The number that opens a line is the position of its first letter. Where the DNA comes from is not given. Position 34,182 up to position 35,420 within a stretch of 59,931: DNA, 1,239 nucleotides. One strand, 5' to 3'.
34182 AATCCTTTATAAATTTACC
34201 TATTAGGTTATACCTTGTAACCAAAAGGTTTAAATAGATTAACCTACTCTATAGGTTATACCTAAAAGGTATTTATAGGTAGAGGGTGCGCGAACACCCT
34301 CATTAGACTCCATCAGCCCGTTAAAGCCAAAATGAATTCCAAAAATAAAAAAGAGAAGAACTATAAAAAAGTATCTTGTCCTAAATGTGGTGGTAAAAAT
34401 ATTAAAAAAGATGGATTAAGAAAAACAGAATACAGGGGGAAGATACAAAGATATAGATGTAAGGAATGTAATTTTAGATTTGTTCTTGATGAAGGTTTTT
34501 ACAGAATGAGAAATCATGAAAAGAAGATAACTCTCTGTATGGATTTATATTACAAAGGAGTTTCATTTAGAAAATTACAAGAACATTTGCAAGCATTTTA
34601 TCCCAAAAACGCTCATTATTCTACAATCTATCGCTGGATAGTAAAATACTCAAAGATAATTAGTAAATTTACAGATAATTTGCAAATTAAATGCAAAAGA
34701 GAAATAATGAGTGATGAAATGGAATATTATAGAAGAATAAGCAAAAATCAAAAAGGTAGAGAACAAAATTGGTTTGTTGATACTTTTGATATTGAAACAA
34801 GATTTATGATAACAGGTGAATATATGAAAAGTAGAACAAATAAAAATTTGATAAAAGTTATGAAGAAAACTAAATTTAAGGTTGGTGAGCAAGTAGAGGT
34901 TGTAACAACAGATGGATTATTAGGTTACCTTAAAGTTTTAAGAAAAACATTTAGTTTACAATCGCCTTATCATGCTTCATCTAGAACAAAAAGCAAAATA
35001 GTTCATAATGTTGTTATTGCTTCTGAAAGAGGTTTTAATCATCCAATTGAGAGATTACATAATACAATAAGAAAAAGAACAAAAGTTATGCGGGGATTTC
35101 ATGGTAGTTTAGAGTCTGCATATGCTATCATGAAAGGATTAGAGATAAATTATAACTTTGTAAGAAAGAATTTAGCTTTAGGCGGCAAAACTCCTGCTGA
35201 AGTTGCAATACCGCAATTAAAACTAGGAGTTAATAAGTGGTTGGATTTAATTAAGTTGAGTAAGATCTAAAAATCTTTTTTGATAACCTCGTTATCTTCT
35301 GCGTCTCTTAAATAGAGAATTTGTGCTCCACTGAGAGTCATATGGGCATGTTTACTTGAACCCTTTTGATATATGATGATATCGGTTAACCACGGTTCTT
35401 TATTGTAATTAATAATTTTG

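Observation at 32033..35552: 3.5-kb cargo transposon with verified TSD and TIRs, carrying a DDE transposase and an R-M-like module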

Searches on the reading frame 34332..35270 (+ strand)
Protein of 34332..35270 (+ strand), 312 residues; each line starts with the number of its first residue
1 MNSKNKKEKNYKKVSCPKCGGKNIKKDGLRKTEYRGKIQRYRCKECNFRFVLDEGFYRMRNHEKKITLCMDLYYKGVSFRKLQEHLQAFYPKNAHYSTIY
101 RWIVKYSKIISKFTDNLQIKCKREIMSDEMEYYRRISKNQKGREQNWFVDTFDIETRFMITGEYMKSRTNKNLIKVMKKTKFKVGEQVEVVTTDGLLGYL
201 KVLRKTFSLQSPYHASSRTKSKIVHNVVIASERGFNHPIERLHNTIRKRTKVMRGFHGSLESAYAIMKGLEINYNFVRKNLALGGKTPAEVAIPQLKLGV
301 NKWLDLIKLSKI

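Call 4: search_protein_families(library=pfam, proteins=[window:34332-35270:+], max_evalue=0.1)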
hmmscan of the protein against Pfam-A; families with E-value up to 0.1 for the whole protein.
window:34332-35270:+ (312 aa): 10 families
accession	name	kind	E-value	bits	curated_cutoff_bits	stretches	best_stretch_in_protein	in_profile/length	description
PF00872.24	Transposase_mut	-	0.00013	21.4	21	1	59-209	97-247/379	Transposase, Mutator family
PF13610.12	DDE_Tnp_IS240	-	0.00075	20.1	27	1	166-275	36-134/139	DDE domain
PF13683.12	rve_3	-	0.0076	16.4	26.5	1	235-288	15-67/67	Integrase core domain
PF16325.11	Peptidase_U32_C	-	0.0082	16.7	28.2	1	162-195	7-40/83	Peptidase family U32 C-terminal domain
PF25208.1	DUF7838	-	0.016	15.5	28.5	1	14-51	7-44/55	Domain of unknown function (DUF7838)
PF09723.15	Zn_ribbon_8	-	0.023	15.1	34.4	0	13-26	27-39/41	Zinc ribbon domain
PF22811.2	Zn_ribbon_NrdR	-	0.033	14.6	27.2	1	15-50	2-38/42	Transcriptional repressor NrdR-like, N-terminal domain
PF02561.19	FliS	-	0.055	14.2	26.7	0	231-282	33-86/115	Flagellar protein FliS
PF07754.17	HVO_2753_ZBP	-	0.082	13.2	33.2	0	9-46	12-45/46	Small zinc finger protein HVO_2753-like, Zn-binding pocket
PF13717.11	Zn_ribbon_4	-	0.096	13.1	30.3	0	42-54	4-16/36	zinc-ribbon domain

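Call 9: search_protein_families(library=ncbifam, proteins=[window:34332-35270:+], max_evalue=0.1)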
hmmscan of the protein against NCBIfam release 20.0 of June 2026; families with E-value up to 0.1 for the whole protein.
window:34332-35270:+ (312 aa): 14 families
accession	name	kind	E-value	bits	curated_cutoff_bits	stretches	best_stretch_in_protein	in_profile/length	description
NF033587.1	transpos_IS6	equivalog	1.9e-14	53.8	125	1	56-278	1-202/202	IS6 family transposase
NF033558.1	transpos_IS1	equivalog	4.3e-10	39.9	100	1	16-208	1-172/199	IS1 family transposase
NF033543.2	transpos_IS256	equivalog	2.9e-08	33.1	150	1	42-114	42-113/338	IS256 family transposase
NF041731.2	transpos_ISH6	equivalog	4.6e-07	28.9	240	1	37-205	85-250/414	ISH6 family transposase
NF033577.2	transpos_IS481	equivalog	6.9e-07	29.1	224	1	76-291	76-283/284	IS481 family transposase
NF050000.1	IS1_IS1595_Zn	domain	9.1e-07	29.3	28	1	16-52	1-33/34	IS1/IS1595 family N-terminal zinc-binding domain-containing protein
NF048018.1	IS256_N_4Cys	domain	1.4e-05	25.6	27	1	15-50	1-31/31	transposase-like zinc-binding domain-containing protein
NF033550.5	transpos_ISL3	equivalog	0.0021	17.2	180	1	30-207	39-198/370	ISL3 family transposase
NF011996.0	PRK15452.1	equivalog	0.0035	16.2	534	1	141-196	344-398/449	prephenate-dependent tRNA uridine(34) hydroxylase TrhP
NF047912.1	ECs_2282_CxxC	subfamily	0.006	16.5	37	1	13-47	2-34/60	ECs_2282 family putative zinc-binding protein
NF011481.0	PRK14890.1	equivalog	0.01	15.8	61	1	8-49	22-59/61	putative Zn-ribbon RNA-binding protein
TIGR02605.1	CxxC_CxxC_SSSS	subfamily_domain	0.032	14.3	31.3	0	12-26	25-39/52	FmdB family zinc ribbon protein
TIGR03655.1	anti_R_Lar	subfamily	0.035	14.4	39.6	1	15-50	3-38/55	Lar family restriction alleviation protein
TIGR00340.1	zpr1_rel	hypoth_equivalog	0.051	13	117.95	1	16-50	1-38/163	zinc finger protein ZPR1 homolog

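Call 10: search_protein_families(library=phrogs, proteins=[window:34332-35270:+], max_evalue=0.01)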
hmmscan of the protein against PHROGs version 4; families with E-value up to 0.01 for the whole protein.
window:34332-35270:+ (312 aa): 5 families
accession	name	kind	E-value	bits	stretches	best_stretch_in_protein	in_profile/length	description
phrog_403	-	DNA, RNA and nucleotide metabolism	0.00011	22.3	1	8-47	260-298/321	DNA polymerase exonuclease subunit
phrog_26158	-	unknown function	0.00014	23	1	65-112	12-60/74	-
phrog_2331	-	integration and excision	0.00051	19.7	0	65-105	107-148/407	transposase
phrog_10675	-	unknown function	0.00057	21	1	13-60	5-47/98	-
phrog_1191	-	integration and excision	0.0033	18.5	0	13-55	5-44/90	transposase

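Call 11: search_protein_families(library=padloc, proteins=[window:34332-35270:+], max_evalue=0.01)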
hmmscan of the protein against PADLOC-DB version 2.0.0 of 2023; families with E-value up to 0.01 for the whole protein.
window:34332-35270:+ (312 aa): 0 families

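Call 14: find_encoding_contigs(protein=window:34332-35270:+, flank=8000, max_places=10)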
Protein window:34332-35270:+ (312 aa): 2 contigs read that carry it; 1 place shown.
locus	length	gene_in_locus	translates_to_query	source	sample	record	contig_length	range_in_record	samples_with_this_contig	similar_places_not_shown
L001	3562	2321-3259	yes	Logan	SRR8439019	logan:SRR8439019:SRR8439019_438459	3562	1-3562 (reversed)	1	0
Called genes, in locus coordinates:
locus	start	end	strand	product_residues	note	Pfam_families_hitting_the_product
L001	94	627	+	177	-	-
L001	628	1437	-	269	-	PF08241:Methyltransf_11 (faint), PF01555:N6_N4_Mtase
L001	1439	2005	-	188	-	-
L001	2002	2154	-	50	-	-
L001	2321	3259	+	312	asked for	-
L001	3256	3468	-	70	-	-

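Call 20: find_homologous_proteins(query=window:34332-35270:+, max_evalue=0.001)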
Query window:34332-35270:+ (312 aa): 994 proteins with E <= 0.001 among 1810 candidates; the best 120 are listed.
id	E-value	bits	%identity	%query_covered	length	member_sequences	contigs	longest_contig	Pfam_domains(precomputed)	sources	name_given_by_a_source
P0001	2.5e-206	702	100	100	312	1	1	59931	-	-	-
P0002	4.9e-171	586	81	100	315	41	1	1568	-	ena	-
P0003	7.6e-169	579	81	100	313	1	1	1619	-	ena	-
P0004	1.1e-168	578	81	100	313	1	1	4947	-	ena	-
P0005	1.7e-168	578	81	100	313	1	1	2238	-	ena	-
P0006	3.7e-168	577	81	100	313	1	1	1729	-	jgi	-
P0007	3.3e-167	574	80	100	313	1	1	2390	-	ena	-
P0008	5.5e-166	570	80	100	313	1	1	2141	-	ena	-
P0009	7.4e-161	553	77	100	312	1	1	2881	-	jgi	jgi:putative transposase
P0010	3.9e-160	550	75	100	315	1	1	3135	-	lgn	-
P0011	2.4e-158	544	75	100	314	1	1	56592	-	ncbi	ncbi:MAG: hypothetical protein AB1571_01800 [Nanoarchaeota archaeon]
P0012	4.0e-157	540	75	100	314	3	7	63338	PF13683.13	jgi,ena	-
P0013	5.1e-156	537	76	99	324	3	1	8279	PF13683.13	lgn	-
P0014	5.6e-156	537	76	100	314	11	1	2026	-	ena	-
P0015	7.4e-156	536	75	99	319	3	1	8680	-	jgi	-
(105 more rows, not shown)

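Call 21: find_encoding_contigs(protein=P0004, flank=5000, max_places=6)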
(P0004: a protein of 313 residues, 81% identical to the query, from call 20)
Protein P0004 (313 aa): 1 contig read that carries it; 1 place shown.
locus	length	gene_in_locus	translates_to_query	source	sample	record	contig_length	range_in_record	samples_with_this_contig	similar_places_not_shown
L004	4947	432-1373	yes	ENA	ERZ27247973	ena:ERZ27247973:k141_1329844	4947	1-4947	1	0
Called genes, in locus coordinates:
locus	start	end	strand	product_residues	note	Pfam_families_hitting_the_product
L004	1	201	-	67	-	?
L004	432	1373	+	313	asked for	-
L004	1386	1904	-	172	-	PF01047:MarR (weak), PF01978:TrmB (weak), PF13412:HTH_24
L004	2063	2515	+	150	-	PF00011:HSP20, PF04969:CS (weak), PF17886:ArsA_HSP20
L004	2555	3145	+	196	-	PF01025:GrpE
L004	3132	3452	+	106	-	-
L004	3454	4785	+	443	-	PF00012:HSP70, PF06723:MreB_Mbl, PF00012:HSP70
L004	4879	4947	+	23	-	?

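Call 22: find_encoding_contigs(protein=P0012, flank=6000, max_places=10)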
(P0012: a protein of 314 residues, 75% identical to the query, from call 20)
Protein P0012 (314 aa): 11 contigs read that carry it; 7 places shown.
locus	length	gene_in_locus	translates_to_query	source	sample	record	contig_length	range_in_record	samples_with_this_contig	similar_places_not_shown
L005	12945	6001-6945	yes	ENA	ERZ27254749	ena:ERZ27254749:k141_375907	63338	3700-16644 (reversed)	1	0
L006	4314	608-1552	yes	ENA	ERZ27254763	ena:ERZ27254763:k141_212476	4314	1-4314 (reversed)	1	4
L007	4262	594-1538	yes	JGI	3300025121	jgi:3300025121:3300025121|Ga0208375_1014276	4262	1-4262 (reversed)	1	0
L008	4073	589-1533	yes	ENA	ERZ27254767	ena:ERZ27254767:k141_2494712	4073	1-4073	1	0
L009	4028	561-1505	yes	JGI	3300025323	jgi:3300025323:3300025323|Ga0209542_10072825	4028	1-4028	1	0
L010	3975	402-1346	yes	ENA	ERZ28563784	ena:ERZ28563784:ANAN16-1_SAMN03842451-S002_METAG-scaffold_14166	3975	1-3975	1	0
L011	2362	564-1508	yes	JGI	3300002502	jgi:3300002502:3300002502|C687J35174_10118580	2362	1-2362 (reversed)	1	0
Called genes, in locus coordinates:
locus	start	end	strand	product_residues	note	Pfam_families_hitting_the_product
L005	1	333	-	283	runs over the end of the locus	-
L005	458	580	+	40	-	-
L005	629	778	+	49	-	-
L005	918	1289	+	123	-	-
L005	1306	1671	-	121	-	PF04266:ASCH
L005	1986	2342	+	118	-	-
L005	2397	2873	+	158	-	-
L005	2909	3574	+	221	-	-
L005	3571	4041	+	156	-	-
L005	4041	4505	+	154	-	-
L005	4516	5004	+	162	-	-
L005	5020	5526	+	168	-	-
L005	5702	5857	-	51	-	-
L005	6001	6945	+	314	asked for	PF13683:rve_3 (faint)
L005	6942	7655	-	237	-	PF01978:TrmB, PF24301:FraC (faint)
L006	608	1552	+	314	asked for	PF13683:rve_3 (faint)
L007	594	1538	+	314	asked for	PF13683:rve_3 (faint)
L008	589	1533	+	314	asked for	PF13683:rve_3 (faint)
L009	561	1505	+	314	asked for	PF13683:rve_3 (faint)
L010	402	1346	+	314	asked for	PF13683:rve_3 (faint)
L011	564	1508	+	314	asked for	PF13683:rve_3 (faint)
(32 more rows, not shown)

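Call 23: find_encoding_contigs(protein=P0011, flank=6000, max_places=6)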
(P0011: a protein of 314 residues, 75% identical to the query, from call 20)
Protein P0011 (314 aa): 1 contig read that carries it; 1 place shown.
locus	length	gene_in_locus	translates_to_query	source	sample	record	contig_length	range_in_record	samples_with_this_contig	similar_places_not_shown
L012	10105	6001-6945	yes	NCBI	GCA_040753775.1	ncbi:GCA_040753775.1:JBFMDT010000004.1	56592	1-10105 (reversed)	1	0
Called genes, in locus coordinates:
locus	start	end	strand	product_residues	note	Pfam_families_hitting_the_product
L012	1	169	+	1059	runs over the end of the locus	PF27713:UCP018868 (faint), PF14890:Intein_splicing, PF14528:LAGLIDADG_3, PF00437:T2SSE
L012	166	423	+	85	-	-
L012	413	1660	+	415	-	PF00482:T2SSF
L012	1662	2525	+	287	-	PF00482:T2SSF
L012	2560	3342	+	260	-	-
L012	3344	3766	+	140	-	-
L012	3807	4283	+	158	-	-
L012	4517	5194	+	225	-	PF00485:PRK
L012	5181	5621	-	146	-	-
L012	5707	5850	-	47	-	-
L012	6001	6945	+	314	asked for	-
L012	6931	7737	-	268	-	PF14336:GLUCM-like_C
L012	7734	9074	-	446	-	PF02310:B12-binding, PF04055:Radical_SAM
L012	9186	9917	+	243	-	PF01978:TrmB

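Call 27: find_related_loci(query=window:34332-35270:+, collection=genome_contigs, flank=10000)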
Query window:34332-35270:+ (312 aa) in genome_contigs; peptide patterns used: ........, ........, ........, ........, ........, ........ (x = any residue, [..] = any of these).
301 stretches matched a pattern; 77 encode a relative of the query (tblastn E <= 1e-3); 76 distinct loci.
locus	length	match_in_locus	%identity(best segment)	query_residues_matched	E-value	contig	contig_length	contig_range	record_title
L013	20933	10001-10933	81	1-311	5e-178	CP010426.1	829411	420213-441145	MAG: archaeon GW2011_AR20 chromosome, complete genome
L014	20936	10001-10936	76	1-312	3e-166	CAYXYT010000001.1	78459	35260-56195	MAG TPA_asm: Candidatus Woesearchaeota archaeon isolate SRP167671_co1_37 genome assembly, contig: NODE_313_length_78459_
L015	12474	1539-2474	76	1-312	2e-165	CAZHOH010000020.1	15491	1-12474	MAG TPA_asm: Candidatus Woesearchaeota archaeon isolate SRP141376_co4_235 genome assembly, contig: NODE_6510_length_1549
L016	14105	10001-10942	75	1-312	2e-165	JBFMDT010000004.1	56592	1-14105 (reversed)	MAG: Nanoarchaeota archaeon isolate MAG226 MAG226_5, whole genome shotgun sequence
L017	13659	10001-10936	76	1-312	4e-165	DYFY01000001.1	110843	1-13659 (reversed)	MAG TPA_asm: Candidatus Parvarchaeum sp. isolate BE2012_37_19 Afr_mines_BE2012_89_length_110843_cov_8_263657, whole geno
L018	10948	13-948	75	1-312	7e-164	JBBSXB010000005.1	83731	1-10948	MAG: Nanoarchaeota archaeon isolate H41-bin091_1 H41_bin091_1_000000000005, whole genome shotgun sequence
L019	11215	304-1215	78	9-312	2e-163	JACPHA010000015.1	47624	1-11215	MAG: Candidatus Pacearchaeota archaeon isolate NC_groundwater_402_Ag_B-0.1um_34_21 GD18-4_B1_scaffold_1370526, whole gen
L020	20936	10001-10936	75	1-312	7e-163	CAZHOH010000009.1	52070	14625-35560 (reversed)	MAG TPA_asm: Candidatus Woesearchaeota archaeon isolate SRP141376_co4_235 genome assembly, contig: NODE_1161_length_5207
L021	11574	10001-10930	74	1-310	8e-163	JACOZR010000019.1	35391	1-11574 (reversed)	MAG: Candidatus Woesearchaeota archaeon isolate NC_groundwater_210_Ag_S-0.1um_32_9 S4_GD2017_2_S1_scaffold_699, whole ge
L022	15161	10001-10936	74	1-312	3e-162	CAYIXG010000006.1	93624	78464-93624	MAG TPA_asm: Candidatus Woesearchaeota archaeon isolate ERP119705_co6_1115 genome assembly, contig: NODE_121_length_9362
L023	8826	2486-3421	73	1-312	2e-162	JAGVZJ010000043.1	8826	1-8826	Candidatus Woesearchaeota archaeon isolate RIFCSPLOWO2_02_FULL_34_11 rifcsplowo2_02_scaffold_29927, whole genome shotgun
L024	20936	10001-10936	74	1-312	6e-162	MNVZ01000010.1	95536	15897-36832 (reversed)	MAG: Candidatus Pacearchaeota archaeon CG1_02_39_14 cg1_0.2_scaffold_177_c, whole genome shotgun sequence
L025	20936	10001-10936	74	1-312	2e-161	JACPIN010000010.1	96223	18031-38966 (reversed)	MAG: Candidatus Woesearchaeota archaeon isolate NC_groundwater_441_Ag_B-0.1um_35_15 GD18-4_B1_scaffold_626726, whole gen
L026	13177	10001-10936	73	1-312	3e-160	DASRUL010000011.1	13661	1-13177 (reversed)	MAG TPA_asm: Candidatus Nanoarchaeia archaeon isolate SMAG_U8021 k141_701358, whole genome shotgun sequence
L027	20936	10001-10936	75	1-310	1e-159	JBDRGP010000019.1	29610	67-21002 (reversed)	MAG: Candidatus Woesearchaeota archaeon isolate MEGAHIT-group-1.443 k141_6462430, whole genome shotgun sequence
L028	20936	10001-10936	72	1-312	2e-158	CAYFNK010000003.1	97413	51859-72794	MAG TPA_asm: Candidatus Woesearchaeota archaeon isolate ERP019367_co1_17 genome assembly, contig: NODE_289_length_97413_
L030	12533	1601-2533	76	1-311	1e-165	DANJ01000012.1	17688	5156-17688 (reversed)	MAG TPA_asm: Candidatus Pacearchaeota archaeon UBA92 UBA92_contig_4132, whole genome shotgun sequence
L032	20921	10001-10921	66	1-312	5e-141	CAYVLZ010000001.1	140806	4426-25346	MAG TPA_asm: Candidatus Woesearchaeota archaeon isolate SRP141376_co1_71 genome assembly, contig: NODE_253_length_140806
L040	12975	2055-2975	64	1-312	1e-133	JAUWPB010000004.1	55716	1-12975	MAG: Nanoarchaeota archaeon isolate CSMAG_2465 CSMAG_2465_k141_629433_length_55716_cov_45.9628, whole genome shotgun seq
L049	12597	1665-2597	50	1-311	4e-100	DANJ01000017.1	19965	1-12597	MAG TPA_asm: Candidatus Pacearchaeota archaeon UBA92 UBA92_contig_8227, whole genome shotgun sequence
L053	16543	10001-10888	52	13-311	3e-98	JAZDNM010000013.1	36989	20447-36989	MAG: archaeon isolate MEGAHIT-group-0.710 k141_16960538, whole genome shotgun sequence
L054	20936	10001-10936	51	1-312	4e-98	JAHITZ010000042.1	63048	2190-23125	MAG: Nanoarchaeota archaeon isolate MM_PC_MetaG.mb.229 MM_PC_MetaG.mb.229_k141_1053642, whole genome shotgun sequence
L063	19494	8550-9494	45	1-311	3e-86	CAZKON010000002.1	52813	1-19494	MAG TPA_asm: Candidatus Woesearchaeota archaeon isolate SRP269290_co3_1061 genome assembly, contig: NODE_491_length_5281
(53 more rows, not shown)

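Call 65: search_solved_structures(query=window:34332-35270:+, max_evalue=1, show_alignments=1)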
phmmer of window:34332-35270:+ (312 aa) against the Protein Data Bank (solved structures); distinct sequences matched with E-value up to 1: 1.
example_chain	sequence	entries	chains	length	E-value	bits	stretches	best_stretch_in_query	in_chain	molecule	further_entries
2i13_A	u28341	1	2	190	0.51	13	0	11-62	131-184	Aart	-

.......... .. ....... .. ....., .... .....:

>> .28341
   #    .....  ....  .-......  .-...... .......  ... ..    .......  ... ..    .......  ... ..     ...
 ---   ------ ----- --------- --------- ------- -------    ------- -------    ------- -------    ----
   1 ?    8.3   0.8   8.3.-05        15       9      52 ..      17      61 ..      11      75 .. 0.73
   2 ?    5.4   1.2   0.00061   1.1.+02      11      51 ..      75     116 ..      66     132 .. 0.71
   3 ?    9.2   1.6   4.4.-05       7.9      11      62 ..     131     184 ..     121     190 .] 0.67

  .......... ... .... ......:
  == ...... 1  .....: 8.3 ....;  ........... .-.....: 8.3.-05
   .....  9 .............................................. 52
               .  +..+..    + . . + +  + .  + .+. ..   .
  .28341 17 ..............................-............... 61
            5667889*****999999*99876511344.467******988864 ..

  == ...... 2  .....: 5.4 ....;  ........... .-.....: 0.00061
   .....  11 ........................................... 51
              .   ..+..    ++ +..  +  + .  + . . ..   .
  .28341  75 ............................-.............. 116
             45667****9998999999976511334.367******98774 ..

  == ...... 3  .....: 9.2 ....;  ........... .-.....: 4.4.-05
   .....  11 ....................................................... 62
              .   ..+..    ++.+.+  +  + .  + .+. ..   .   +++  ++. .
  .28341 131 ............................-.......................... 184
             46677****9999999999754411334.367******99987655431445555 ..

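Call 79: search_protein_families(library=pfam, proteins=[L032:7663-8214:+, L032:8222-8917:-, L049:121-738:+, L049:741-1388:-, L063:7707-8264:+], max_evalue=0.01)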
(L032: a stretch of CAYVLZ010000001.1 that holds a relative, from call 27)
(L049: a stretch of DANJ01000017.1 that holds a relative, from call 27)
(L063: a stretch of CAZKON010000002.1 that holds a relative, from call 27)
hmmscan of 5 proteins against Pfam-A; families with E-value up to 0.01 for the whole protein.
L032:7663-8214:+ (184 aa): 2 families
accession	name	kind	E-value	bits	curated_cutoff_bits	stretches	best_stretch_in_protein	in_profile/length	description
PF01844.29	HNH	-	1.4e-09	38.4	21.4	1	96-139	1-44/47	HNH endonuclease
PF14279.12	HNH_5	-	3.4e-08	33.7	27.5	1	96-136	1-40/56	HNH endonuclease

L032:8222-8917:- (232 aa): 0 families

L049:121-738:+ (206 aa): 0 families

L049:741-1388:- (216 aa): 0 families

L063:7707-8264:+ (186 aa): 0 families

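Call 82: search_dna_similar(query=window:34332-35270:+, collection=plasmids, mode=protein, max_evalue=0.001, max_rows=25)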
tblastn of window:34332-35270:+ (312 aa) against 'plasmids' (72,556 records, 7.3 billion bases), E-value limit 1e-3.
Records with a match: 8; places in all: 12; records where one place covers at least 80% of the query: 4.
Best place of each record, by identity: <60% 8.
By first word of the organism name: Clostridium 2; Leptolyngbya 1; Kovacikia 1; Microvirga 1; Methylobacter 1; Geminocystis 1; Candidatus 1.
By predicted mobility (MOB-suite, as given by PLSDB): non-mobilizable 7; mobilizable 1.
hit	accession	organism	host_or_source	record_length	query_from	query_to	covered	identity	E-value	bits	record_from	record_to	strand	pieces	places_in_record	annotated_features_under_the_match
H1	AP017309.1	Leptolyngbya sp. NIES-3755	-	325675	14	277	85%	26.7%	2e-6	56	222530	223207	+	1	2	IS1 transposase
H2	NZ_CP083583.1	Kovacikia minuta CCNUW1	cell culture,fresh water lake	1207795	16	275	83%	26.7%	2e-6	57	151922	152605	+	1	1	record has no annotation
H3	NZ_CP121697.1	Clostridium botulinum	Homo sapiens,human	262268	16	292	89%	24.3%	1e-4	52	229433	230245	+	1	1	IS6 family transposase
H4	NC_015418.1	Clostridium botulinum BKT015925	-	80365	16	292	89%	24.3%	8e-4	49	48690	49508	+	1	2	IS6 family transposase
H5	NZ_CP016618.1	Microvirga ossetica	Vicia alpestris,cell culture,nodules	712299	51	272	71%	28.3%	7e-5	52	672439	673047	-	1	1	IS6 family transposase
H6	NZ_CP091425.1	Methylobacter sp. YRD-M1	isolate,wetland soil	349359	14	130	38%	32.2%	7e-5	52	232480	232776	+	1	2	IS1 family transposase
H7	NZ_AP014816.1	Geminocystis sp. NIES-3708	-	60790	16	145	42%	26.0%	1e-4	51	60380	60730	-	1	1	none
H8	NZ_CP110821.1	Candidatus Bandiella woodruffii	Euplotes woodruffi,mixed host and ...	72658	14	131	38%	28.6%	7e-4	49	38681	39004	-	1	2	hypothetical protein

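Call 85: find_related_loci(query=window:34332-35270:+, collection=viral_contigs, flank=8000)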
Query window:34332-35270:+ (312 aa) in viral_contigs; peptide patterns used: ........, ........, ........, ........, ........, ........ (x = any residue, [..] = any of these).
21 stretches matched a pattern; 1 encode a relative of the query (tblastn E <= 1e-3); 1 distinct loci.
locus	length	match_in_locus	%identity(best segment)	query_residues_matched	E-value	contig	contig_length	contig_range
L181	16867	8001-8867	50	12-308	6e-97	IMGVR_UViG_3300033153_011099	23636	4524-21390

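Call 99: predict_structure(alignment_id=A4)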
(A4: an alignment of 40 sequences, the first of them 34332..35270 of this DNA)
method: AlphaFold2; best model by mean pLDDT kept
length: 312 residues; sequences in the alignment: 40
mean_pLDDT: 72.7   pTM: 0.71
mean pLDDT of the five models: 72.7, 69.4, 66.5, 64.9, 63.3
residues with pLDDT >= 90: 33; 70-90: 165; 50-70: 78; < 50: 36
segments of 3 or more residues with pLDDT < 50: 1-12, 218-236
pLDDT, mean of each block of 10 residues (from residue 1): 35 68 82 65 86 57 82 87 86 81 89 88 74 62 70 84 78 82 72 60 69 50 43 48 58 56 83 91 87 89 90 76
secondary structure, 60 per line:
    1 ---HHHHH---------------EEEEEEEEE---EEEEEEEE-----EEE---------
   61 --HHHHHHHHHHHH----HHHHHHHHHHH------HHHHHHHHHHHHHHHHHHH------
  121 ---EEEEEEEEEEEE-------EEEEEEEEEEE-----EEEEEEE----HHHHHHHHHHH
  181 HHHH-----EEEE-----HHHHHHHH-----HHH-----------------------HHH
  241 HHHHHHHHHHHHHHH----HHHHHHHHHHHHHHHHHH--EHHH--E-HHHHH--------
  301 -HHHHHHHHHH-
elements in order: H4-8 E24-32 E36-43 E49-51 H63-74 H79-89 H96-114 E124-135 E143-153 E159-165 H170-184 E190-193 H199-206 H238-255 H260-277 H288-292 H302-311
